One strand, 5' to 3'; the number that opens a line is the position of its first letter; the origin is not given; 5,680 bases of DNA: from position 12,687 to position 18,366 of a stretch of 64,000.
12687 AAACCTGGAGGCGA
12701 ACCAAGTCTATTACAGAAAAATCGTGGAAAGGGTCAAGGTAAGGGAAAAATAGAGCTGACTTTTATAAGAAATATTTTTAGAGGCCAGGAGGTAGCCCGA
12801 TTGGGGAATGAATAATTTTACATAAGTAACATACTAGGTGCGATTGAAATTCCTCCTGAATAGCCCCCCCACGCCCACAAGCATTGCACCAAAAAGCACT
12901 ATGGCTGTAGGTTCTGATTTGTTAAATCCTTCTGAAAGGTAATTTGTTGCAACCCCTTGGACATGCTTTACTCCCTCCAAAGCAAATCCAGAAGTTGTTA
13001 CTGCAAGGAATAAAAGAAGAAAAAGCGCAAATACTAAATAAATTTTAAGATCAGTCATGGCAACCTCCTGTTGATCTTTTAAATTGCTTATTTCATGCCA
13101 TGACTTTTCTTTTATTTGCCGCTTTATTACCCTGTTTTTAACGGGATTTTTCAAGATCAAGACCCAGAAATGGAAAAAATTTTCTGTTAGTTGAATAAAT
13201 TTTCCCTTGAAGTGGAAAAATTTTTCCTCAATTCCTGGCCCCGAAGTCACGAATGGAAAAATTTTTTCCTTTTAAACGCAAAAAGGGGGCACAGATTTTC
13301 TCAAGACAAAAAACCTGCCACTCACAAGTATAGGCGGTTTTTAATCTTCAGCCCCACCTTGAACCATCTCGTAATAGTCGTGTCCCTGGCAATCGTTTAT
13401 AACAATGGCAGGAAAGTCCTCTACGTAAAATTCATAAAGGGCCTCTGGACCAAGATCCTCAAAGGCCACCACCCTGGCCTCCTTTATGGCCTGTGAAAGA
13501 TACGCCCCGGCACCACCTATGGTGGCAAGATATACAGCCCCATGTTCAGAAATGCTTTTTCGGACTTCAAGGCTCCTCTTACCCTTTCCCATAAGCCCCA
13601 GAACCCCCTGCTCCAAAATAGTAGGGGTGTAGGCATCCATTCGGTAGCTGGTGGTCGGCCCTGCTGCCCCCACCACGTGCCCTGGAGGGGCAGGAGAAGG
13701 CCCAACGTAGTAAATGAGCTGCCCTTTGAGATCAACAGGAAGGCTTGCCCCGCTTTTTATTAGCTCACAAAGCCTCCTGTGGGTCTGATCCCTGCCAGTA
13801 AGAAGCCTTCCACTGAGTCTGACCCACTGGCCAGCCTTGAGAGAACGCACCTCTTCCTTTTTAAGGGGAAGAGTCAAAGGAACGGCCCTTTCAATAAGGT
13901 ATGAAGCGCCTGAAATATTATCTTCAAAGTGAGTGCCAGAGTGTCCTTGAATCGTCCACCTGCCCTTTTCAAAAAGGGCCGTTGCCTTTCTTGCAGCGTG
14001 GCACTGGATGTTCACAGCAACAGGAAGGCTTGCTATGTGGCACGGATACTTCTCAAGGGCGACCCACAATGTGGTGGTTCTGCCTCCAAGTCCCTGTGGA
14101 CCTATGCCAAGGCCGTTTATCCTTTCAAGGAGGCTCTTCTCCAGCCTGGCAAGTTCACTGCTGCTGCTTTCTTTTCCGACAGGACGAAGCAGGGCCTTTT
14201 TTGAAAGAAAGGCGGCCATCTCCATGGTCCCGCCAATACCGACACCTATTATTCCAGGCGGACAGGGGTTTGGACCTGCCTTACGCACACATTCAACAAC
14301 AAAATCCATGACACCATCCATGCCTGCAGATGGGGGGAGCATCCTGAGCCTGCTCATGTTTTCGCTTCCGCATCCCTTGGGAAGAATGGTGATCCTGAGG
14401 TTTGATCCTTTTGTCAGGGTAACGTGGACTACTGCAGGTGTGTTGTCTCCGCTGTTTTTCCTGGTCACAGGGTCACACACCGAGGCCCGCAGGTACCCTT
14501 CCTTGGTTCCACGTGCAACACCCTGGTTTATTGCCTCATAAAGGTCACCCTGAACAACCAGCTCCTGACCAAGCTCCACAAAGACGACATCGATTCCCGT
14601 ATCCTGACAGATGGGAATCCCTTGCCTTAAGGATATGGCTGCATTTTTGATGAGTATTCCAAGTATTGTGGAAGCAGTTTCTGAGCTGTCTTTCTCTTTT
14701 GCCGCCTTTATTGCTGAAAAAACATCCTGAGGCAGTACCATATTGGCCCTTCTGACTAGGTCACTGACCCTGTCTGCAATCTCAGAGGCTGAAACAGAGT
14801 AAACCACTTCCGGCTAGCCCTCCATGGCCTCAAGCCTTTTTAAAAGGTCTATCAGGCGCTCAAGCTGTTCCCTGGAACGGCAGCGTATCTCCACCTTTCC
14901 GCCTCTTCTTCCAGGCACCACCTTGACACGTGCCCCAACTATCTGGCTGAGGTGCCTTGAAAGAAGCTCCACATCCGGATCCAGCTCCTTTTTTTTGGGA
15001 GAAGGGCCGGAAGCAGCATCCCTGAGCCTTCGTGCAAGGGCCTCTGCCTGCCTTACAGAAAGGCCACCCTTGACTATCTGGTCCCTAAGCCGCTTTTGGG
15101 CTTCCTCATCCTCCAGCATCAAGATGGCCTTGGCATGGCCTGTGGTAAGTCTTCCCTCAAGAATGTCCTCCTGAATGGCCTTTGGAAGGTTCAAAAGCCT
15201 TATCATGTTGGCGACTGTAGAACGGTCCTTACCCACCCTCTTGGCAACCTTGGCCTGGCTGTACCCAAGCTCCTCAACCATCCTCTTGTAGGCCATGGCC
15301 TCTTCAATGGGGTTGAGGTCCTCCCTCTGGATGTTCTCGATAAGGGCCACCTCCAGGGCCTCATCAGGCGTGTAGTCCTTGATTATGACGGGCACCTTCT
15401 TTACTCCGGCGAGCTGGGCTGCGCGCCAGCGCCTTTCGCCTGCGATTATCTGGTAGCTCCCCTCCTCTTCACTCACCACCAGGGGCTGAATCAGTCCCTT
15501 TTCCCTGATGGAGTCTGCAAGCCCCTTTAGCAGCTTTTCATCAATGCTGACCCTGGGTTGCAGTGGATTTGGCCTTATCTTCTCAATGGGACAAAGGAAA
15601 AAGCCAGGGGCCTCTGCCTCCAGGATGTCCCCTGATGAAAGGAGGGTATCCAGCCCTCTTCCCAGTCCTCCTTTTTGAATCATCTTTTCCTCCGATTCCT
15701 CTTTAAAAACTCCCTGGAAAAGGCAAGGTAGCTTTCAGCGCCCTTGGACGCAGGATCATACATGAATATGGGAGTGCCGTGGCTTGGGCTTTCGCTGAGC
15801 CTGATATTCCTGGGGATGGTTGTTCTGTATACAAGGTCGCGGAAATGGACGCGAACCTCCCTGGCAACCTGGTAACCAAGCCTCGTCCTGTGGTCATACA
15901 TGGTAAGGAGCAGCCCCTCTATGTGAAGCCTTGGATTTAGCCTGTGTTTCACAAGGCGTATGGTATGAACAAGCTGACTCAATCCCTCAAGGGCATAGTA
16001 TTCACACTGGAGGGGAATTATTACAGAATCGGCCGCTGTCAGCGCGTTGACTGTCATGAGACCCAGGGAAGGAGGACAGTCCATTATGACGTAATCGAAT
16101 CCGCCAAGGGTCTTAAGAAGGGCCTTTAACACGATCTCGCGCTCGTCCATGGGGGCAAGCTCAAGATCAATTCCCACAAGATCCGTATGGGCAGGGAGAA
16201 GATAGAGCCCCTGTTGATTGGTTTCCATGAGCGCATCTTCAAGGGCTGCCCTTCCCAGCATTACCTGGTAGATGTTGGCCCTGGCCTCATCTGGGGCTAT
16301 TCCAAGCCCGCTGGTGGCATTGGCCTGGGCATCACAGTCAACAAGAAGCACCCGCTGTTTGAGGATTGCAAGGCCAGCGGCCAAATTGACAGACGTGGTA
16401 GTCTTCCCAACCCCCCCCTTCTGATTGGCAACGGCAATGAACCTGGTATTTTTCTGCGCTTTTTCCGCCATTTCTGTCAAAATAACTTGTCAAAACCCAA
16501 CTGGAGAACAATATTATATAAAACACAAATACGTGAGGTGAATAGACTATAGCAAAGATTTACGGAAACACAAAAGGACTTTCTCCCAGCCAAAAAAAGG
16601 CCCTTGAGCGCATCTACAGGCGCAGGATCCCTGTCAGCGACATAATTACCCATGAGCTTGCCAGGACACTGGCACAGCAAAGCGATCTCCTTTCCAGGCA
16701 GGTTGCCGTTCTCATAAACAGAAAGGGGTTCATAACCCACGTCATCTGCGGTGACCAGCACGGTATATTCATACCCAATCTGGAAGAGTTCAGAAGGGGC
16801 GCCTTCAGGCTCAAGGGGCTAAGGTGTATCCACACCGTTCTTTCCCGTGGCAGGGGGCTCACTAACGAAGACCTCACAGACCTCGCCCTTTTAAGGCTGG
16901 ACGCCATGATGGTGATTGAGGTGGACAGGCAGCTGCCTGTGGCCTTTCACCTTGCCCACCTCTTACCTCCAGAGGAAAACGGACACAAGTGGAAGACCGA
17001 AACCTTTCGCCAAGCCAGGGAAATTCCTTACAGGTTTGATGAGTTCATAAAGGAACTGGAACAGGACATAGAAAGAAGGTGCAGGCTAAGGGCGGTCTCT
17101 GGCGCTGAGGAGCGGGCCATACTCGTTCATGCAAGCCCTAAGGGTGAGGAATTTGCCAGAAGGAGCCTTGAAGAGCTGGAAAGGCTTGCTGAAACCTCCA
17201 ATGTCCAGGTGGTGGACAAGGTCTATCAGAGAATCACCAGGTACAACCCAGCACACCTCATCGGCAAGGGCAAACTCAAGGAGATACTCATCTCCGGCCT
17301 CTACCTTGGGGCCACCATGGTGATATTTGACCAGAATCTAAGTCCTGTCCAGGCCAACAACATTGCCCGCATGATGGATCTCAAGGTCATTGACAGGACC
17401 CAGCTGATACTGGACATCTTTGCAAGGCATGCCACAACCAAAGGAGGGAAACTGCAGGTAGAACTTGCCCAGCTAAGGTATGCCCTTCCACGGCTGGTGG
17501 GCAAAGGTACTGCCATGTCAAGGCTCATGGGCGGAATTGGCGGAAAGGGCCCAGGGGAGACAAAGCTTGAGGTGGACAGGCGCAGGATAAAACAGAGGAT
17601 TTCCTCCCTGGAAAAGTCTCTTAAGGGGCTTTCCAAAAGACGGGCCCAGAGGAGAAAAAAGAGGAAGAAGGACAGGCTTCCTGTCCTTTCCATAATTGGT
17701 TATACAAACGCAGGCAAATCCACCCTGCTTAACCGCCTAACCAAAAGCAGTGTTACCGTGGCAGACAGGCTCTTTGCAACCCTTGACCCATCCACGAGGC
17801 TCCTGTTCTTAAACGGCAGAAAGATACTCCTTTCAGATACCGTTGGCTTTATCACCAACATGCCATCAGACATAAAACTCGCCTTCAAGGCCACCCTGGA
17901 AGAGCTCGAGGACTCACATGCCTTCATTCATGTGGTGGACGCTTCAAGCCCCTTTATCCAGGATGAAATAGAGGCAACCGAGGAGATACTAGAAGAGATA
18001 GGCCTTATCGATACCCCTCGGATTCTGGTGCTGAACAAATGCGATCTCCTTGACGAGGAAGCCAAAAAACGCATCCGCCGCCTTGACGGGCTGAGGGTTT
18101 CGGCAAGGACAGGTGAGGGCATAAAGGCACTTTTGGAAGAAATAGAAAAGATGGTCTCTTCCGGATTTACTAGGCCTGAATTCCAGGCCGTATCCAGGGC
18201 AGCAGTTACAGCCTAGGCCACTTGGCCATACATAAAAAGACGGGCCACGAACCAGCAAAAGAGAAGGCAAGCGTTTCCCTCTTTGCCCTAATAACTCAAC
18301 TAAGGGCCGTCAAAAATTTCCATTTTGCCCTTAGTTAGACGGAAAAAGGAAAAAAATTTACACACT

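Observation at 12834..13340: Sigma-54-type promoter plus three phased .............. palindromes driving a 74-aa signal-peptide/PEP-CTERM mini-protein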

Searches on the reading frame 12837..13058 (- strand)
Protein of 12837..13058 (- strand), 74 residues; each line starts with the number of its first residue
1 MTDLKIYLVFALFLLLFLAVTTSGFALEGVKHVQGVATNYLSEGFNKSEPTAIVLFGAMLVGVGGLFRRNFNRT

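Call 5: search_protein_families(library=ncbifam, proteins=[window:12837-13058:-], max_evalue=10)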
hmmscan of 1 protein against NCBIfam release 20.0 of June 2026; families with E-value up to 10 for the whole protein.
seq(74 aa): 2 families
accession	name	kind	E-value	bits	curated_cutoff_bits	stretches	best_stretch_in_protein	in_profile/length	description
TIGR01167.1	LPXTG_anchor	domain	0.068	13.9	15.9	1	50-69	10-29/34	LPXTG cell wall anchor domain-containing protein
TIGR02595.1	PEP_CTERM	domain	0.092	13.6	16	1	49-69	3-21/24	PEP-CTERM sorting domain-containing protein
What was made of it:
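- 12837..12914 (-): C-terminal sorting-signal-like tail: (S)EP, a hydrophobic helix, then RRNFNRT. TIGR02595 gives 13.6 bits, below the cutoff of 16 (call 5).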

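Call 6: search_protein_families(library=pfam, proteins=[window:12837-13058:-], max_evalue=10)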
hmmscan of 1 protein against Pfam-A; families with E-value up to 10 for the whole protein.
seq(74 aa): 0 families

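Call 10: find_encoding_contigs(protein=window:12837-13058:-, flank=10000, max_places=6)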
Protein seq(74 aa) (74 aa): 5 contigs read that carry it; 3 places shown.
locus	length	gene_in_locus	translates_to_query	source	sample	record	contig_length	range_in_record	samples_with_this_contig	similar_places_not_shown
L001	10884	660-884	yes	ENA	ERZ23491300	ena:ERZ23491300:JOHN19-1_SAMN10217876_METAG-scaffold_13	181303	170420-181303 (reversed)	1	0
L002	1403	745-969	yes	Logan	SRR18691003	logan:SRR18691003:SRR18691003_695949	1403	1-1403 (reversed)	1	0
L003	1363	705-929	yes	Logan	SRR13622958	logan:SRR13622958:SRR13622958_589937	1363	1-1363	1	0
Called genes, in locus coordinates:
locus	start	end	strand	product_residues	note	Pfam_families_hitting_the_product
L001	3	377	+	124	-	?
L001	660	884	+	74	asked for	-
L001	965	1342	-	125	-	PF09350:DJC28_CD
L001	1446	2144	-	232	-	PF01266:DAO (weak), PF02254:TrkA_N, PF02080:TrkA_C (weak)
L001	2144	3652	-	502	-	PF02386:TrkH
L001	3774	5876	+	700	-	PF13500:AAA_26, PF07085:DRTGG, PF01515:PTA_PTB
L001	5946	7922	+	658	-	PF02120:Flg_hook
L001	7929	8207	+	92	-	PF01312:Bac_export_2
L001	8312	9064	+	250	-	PF00460:Flg_bb_rod, PF22692:LlgE_F_G_D1, PF06429:Flg_bbr_C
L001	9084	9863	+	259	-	PF00460:Flg_bb_rod (weak), PF22692:LlgE_F_G_D1, PF06429:Flg_bbr_C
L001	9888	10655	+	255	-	PF08666:SAF, PF13144:ChapFlgA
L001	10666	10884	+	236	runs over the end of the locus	PF02107:FlgH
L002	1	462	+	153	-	?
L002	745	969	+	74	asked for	-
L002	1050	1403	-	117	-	?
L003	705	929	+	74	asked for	-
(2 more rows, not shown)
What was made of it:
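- Flagellar genes occupy window 128-9989 (call 10).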

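Call 11: find_homologous_proteins(query=window:12837-13058:-, max_evalue=0.01)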
Query seq(74 aa) (74 aa): 3 proteins with E <= 0.01 among 3 candidates.
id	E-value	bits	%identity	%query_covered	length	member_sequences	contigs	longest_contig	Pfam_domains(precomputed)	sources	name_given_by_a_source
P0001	1.0e-39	151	100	100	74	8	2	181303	-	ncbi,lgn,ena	-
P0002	1.7e-31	125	85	100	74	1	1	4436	-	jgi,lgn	-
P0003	4.1e-27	111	76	97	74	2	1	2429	-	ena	-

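Call 12: find_encoding_contigs(protein=P0002, flank=10000)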
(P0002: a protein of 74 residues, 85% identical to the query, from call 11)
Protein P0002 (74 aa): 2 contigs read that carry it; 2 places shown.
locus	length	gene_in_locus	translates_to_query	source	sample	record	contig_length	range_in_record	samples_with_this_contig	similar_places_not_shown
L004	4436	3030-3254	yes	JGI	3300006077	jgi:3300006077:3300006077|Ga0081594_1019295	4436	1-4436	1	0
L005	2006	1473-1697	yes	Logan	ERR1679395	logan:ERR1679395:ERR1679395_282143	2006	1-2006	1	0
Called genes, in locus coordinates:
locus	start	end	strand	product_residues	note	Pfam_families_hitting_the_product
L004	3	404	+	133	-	?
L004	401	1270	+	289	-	PF02195:ParB_N, PF17762:HTH_ParB, PF23552:ParB_C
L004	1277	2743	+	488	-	PF05681:Fumerase, PF05683:Fumerase_C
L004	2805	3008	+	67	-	-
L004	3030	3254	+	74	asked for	-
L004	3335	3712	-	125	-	PF09350:DJC28_CD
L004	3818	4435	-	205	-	?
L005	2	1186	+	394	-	?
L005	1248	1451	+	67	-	-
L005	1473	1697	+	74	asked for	-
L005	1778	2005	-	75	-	?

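Call 13: find_encoding_contigs(protein=P0003, flank=10000)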
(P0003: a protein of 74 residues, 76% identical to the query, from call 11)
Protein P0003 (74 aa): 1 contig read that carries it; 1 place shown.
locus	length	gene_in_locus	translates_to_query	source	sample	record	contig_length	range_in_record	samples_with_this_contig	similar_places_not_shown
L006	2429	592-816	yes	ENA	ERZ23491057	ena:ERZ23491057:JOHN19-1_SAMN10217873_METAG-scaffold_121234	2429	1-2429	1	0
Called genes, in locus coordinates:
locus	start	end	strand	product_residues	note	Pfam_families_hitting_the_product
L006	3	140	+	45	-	?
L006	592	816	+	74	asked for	-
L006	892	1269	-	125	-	PF09350:DJC28_CD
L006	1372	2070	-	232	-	PF01266:DAO (weak), PF02254:TrkA_N, PF02080:TrkA_C (weak)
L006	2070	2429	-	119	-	?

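Call 21: list_cluster_members(proteins=[P0001, P0002, P0003])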
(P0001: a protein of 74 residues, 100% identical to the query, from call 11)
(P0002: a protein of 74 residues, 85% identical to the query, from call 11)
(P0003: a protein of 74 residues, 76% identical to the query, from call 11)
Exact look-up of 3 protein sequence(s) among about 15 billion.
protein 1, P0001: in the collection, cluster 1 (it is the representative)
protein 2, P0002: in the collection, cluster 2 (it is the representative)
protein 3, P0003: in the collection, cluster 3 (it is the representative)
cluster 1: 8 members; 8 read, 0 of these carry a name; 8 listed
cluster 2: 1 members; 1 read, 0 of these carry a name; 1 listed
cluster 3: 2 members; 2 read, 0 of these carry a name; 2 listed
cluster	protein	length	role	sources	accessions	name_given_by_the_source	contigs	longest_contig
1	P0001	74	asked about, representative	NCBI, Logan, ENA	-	-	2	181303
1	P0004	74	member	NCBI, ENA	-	-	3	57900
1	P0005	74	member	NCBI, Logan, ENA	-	-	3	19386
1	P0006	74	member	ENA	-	-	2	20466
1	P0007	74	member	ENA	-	-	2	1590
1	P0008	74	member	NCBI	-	-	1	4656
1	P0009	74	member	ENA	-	-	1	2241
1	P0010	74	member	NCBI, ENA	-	-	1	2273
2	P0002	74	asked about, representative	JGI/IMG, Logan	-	-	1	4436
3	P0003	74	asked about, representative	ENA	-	-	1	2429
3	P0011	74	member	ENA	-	-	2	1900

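Call 29: search_protein_representatives(alignment_id=A2)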
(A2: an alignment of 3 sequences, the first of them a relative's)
Query: 3 sequences, 74 profile positions. Proteins with E-value up to 0.001 (for the whole library): 3; up to 1e-10: 1; up to 1e-30: 1. The best 3 are listed.
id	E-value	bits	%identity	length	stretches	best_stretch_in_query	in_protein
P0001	1.9e-43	162.4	-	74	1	1-74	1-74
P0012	5.7e-05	39.1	-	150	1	1-71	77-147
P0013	1.6e-04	37.7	-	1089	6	8-57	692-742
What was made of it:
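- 12834..13058 (-): Mini-protein gene of 74 codons plus stop: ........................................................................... Only three 90%-identity clusters exist among 5.8 G clusters, plus one distant family among 1.84 G representatives (calls 11, 29).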

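Call 31: find_encoding_contigs(protein=P0012, flank=10000)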
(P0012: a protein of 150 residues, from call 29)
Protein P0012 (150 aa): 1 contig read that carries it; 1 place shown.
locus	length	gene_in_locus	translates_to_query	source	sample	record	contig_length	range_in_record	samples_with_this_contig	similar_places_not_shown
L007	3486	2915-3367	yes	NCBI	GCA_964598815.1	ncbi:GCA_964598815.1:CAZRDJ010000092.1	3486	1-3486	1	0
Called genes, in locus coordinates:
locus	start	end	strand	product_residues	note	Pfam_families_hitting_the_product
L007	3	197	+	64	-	?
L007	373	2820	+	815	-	PF13385:Laminin_G_3, PF07691:PA14, PF00691:OmpA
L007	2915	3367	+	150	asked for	-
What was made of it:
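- L007 has the module with no flagellar context (call 31).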

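Call 40: search_protein_families(library=ncbifam, proteins=[P0002, P0003], max_evalue=1)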
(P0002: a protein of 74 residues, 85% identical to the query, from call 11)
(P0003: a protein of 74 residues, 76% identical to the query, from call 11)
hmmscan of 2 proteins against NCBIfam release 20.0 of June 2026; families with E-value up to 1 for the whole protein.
P0002 (74 aa): 1 family
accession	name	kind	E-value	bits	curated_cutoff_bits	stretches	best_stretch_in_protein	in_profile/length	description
TIGR01167.1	LPXTG_anchor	domain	0.01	16.5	15.9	1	52-69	12-29/34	LPXTG cell wall anchor domain-containing protein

P0003 (74 aa): 4 families
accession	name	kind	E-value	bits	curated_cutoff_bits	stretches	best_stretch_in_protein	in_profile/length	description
NF038125.1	PEP_CTERM_THxN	subfamily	0.056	13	85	1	48-70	224-246/246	THxN family PEP-CTERM protein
TIGR01167.1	LPXTG_anchor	domain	0.1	13.3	15.9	1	51-69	11-32/34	LPXTG cell wall anchor domain-containing protein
NF041538.1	PEP_EDSA_1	subfamily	0.28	10.8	100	1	48-70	285-307/307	EDSAP-1 family PEP-CTERM protein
TIGR02595.1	PEP_CTERM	domain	0.36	11.8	16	1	49-69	3-21/24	PEP-CTERM sorting domain-containing protein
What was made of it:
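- They score as well on LPXTG, and Pfam finds nothing (calls 5, 6, 40).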

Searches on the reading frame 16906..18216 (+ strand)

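Call 18: search_protein_families(library=pfam, proteins=[window:16906-18216:+], max_evalue=0.00001)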
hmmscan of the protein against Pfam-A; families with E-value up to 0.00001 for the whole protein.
window:16906-18216:+ (436 aa): 5 families
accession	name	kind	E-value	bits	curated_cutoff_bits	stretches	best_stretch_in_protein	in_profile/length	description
PF16360.10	GTP-bdg_M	-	1.2e-29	103.2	29.5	1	175-253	1-79/79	GTP-binding GTPase Middle Region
PF13167.11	GTP-bdg_N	-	8.9e-29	100.4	25.4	1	86-173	2-89/89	GTP-binding GTPase N-terminal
PF01926.29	MMR_HSR1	-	1e-21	77.6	21.9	1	262-378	3-113/113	50S ribosome-binding GTPase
PF02421.24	FeoB_N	-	4.9e-08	33.1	27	1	262-387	4-123/156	Ferrous iron transport protein B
PF00009.33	GTP_EFTU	-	1.2e-07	32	26.5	0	335-417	91-186/188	Elongation factor Tu GTP binding domain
